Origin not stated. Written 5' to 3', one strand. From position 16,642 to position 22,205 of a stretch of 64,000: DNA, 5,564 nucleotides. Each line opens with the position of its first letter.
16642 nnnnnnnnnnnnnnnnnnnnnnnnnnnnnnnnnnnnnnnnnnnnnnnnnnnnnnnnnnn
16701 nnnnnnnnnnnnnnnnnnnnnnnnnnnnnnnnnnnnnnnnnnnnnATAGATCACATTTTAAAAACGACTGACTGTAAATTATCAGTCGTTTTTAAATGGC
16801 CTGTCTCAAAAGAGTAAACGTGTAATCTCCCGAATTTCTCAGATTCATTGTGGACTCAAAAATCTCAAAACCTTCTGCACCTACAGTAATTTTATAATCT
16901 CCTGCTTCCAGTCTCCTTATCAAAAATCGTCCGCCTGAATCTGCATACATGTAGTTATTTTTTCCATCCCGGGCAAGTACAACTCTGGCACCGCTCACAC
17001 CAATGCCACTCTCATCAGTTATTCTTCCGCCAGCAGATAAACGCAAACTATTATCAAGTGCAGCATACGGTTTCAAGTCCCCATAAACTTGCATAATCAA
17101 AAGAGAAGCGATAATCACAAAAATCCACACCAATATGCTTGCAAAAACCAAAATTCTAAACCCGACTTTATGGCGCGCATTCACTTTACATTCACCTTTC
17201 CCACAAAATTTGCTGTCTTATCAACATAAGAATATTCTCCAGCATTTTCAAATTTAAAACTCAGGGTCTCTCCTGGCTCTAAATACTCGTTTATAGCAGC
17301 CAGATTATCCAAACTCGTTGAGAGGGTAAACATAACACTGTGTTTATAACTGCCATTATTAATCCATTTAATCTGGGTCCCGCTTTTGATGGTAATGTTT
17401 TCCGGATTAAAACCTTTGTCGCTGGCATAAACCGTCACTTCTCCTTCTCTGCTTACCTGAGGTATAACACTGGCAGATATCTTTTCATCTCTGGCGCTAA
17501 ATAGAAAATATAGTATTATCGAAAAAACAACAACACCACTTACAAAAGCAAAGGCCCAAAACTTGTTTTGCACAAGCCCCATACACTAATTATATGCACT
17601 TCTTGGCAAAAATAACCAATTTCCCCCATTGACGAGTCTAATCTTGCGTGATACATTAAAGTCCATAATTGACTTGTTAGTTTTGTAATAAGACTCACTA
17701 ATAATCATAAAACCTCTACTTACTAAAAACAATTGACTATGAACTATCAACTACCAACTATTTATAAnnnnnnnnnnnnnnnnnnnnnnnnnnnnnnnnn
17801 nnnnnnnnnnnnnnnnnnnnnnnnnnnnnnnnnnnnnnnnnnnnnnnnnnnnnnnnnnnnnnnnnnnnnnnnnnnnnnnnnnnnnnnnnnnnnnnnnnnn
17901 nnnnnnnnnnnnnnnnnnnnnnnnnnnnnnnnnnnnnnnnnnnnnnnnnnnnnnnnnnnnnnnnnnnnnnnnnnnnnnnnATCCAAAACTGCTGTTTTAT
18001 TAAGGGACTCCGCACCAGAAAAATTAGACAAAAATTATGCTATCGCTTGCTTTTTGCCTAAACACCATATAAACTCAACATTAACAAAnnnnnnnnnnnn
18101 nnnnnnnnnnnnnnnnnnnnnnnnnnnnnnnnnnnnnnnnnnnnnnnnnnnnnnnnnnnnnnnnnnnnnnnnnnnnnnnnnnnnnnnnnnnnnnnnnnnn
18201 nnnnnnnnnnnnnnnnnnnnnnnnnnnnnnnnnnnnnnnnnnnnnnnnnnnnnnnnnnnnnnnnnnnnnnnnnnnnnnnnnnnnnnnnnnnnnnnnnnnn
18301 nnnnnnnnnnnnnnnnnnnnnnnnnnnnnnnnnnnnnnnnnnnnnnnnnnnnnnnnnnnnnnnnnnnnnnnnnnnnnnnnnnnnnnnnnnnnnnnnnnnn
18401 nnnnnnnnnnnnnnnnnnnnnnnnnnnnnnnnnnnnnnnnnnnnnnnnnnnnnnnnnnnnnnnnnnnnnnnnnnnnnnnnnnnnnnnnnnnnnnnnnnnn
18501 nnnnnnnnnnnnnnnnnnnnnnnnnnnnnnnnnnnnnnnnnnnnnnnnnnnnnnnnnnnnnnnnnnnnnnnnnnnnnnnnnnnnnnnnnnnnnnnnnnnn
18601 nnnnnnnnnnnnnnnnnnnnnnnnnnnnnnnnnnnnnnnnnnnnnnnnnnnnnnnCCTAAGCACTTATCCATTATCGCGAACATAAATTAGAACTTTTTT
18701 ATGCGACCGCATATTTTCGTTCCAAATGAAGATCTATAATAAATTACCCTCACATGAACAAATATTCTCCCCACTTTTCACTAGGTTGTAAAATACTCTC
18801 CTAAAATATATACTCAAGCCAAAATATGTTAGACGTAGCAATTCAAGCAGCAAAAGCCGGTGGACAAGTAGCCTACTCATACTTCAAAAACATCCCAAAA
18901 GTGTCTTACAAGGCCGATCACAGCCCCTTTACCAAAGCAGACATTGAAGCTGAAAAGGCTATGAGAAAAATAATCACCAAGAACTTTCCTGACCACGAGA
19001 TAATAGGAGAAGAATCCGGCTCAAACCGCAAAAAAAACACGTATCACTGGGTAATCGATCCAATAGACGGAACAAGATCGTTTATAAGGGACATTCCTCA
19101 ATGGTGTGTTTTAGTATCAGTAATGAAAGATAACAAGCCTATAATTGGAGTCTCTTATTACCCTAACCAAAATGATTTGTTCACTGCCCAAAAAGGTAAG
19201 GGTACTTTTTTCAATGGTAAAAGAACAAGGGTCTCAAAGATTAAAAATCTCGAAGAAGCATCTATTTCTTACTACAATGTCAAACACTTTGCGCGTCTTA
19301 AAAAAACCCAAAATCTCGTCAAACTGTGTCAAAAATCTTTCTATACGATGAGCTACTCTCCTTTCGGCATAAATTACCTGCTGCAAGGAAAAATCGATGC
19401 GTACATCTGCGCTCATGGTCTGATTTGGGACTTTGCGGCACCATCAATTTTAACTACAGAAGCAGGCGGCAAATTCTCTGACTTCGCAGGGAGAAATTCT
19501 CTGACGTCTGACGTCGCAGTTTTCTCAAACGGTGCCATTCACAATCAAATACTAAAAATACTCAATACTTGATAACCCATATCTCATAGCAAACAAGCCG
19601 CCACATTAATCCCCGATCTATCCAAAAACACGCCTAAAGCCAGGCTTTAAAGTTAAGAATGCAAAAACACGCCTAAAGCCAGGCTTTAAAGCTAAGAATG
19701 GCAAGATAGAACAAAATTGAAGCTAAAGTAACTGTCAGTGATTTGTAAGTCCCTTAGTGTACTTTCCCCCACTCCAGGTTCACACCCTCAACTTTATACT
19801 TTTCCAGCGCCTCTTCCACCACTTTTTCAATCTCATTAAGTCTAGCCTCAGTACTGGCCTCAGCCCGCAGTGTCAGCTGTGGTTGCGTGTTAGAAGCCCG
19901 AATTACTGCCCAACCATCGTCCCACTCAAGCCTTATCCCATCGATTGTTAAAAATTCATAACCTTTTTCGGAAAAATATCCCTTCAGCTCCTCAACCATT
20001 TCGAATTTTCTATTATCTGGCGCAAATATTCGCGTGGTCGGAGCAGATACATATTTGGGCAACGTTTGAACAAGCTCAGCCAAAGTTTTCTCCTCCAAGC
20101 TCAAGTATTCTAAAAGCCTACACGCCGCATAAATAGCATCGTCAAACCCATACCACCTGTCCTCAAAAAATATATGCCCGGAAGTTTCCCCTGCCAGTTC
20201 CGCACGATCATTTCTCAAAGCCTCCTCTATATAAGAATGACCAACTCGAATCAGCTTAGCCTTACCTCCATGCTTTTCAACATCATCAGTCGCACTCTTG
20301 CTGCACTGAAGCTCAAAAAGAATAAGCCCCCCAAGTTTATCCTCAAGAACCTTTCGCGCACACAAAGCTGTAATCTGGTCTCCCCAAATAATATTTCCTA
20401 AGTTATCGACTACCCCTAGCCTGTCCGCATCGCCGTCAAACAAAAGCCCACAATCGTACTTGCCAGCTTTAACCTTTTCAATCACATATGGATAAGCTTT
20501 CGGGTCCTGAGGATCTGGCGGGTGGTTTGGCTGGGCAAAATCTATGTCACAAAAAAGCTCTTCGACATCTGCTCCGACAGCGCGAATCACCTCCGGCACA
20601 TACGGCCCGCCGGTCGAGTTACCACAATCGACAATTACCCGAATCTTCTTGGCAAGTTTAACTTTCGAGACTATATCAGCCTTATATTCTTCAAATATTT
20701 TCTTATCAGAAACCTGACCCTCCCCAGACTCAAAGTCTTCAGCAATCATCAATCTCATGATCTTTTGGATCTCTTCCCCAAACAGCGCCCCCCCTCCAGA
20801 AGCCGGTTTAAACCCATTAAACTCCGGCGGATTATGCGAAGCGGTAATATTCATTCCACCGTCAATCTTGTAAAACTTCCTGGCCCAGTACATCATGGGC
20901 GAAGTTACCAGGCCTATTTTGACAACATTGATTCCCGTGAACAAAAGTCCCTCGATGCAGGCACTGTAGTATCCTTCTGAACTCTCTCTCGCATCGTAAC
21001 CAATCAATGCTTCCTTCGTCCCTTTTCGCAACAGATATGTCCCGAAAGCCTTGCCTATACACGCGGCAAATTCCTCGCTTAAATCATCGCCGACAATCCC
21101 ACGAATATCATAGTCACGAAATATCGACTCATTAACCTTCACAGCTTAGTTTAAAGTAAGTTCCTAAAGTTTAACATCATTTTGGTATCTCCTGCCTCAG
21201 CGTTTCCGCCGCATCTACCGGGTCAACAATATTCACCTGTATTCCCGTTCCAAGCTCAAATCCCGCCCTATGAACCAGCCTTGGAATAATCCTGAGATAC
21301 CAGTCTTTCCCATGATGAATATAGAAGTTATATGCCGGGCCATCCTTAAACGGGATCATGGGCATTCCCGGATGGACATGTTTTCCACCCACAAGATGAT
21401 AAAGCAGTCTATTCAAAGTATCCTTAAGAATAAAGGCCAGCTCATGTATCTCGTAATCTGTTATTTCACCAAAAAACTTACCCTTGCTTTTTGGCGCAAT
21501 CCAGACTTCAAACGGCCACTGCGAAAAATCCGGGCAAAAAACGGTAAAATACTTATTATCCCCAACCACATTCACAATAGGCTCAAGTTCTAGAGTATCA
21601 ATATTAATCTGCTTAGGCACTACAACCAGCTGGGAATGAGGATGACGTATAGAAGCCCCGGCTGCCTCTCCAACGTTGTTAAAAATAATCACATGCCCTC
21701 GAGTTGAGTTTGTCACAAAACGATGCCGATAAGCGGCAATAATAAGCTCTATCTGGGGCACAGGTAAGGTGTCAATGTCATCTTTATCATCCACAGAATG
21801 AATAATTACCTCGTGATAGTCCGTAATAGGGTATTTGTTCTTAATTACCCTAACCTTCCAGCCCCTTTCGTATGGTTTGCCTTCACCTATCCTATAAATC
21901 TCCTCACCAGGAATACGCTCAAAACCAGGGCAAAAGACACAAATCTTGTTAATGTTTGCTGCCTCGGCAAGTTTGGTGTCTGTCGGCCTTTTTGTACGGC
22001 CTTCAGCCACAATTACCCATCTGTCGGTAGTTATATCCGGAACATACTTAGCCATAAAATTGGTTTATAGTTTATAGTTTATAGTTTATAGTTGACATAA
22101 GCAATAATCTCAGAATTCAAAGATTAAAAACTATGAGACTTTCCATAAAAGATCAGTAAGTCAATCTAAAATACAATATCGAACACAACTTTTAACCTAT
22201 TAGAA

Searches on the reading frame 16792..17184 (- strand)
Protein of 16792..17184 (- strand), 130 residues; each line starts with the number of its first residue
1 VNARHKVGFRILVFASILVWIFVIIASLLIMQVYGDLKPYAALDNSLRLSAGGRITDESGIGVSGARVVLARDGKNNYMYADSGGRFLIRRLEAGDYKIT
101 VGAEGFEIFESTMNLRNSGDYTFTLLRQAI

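Call 73: search_protein_families(library=pfam, proteins=[window:16792-17184:-], max_evalue=0.001)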
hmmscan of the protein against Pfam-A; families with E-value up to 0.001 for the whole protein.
window:16792-17184:- (130 aa): 2 families
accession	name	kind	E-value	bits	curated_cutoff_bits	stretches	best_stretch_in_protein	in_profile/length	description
PF13620.12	CarboxypepD_reg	-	3.8e-13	50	32.3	1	53-122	4-76/82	Carboxypeptidase regulatory-like domain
PF13715.12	CarbopepD_reg_2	-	5.3e-07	30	32.2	1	53-121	3-70/88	CarboxypepD_reg-like domain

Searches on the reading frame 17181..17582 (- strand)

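Call 73: search_protein_families(library=pfam, proteins=[window:17181-17582:-], max_evalue=0.001)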
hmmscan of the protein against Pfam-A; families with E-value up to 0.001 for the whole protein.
window:17181-17582:- (133 aa): 2 families
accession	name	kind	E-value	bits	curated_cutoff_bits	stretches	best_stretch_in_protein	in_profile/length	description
PF13473.12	Cupredoxin_1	-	3.9e-09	36.9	27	1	32-130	16-102/104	Cupredoxin-like domain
PF00127.26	Copper-bind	-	4.4e-07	30.7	21.2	1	52-120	8-83/99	Copper binding proteins, plastocyanin/azurin family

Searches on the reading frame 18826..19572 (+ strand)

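Call 73: search_protein_families(library=pfam, proteins=[window:18826-19572:+], max_evalue=0.001)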
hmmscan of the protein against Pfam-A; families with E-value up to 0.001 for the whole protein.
window:18826-19572:+ (248 aa): 1 family
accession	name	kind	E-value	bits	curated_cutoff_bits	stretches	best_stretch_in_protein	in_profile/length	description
PF00459.30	Inositol_P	-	2.9e-54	184.8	27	1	2-245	6-265/271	Inositol monophosphatase family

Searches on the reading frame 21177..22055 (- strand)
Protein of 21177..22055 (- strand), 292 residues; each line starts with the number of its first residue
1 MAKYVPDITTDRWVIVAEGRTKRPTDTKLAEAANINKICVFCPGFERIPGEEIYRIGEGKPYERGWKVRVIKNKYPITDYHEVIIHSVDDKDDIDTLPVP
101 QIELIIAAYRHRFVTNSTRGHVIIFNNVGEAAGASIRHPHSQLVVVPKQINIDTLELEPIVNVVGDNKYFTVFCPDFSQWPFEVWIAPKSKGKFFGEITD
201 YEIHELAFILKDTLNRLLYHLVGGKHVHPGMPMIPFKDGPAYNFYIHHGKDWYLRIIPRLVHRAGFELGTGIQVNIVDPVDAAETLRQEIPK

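Call 73: search_protein_families(library=pfam, proteins=[window:21177-22055:-], max_evalue=0.001)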
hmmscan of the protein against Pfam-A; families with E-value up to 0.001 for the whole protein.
window:21177-22055:- (292 aa): 5 families
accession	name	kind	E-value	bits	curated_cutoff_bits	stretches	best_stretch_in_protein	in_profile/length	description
PF01087.27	GalP_UDP_transf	-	8.4e-09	36.5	22.1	1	82-143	113-177/184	Galactose-1-phosphate uridyl transferase, N-terminal domain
PF16268.10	DUF4921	-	4.3e-07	29.6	28.5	0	102-149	204-251/425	Domain of unknown function (DUF4921)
PF16285.10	DUF4931_N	-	4.2e-05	24.1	24.1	1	70-145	40-120/124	Domain of unknown function (DUF4931) N-terminal domain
PF19327.4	Ap4A_phos_N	-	7.7e-05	22.7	23.1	1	118-161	132-175/177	Ap4A phosphorylase N-terminal domain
PF02744.22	GalP_UDP_tr_C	-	0.00032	20.9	29.2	1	155-216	23-84/165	Galactose-1-phosphate uridyl transferase, C-terminal domain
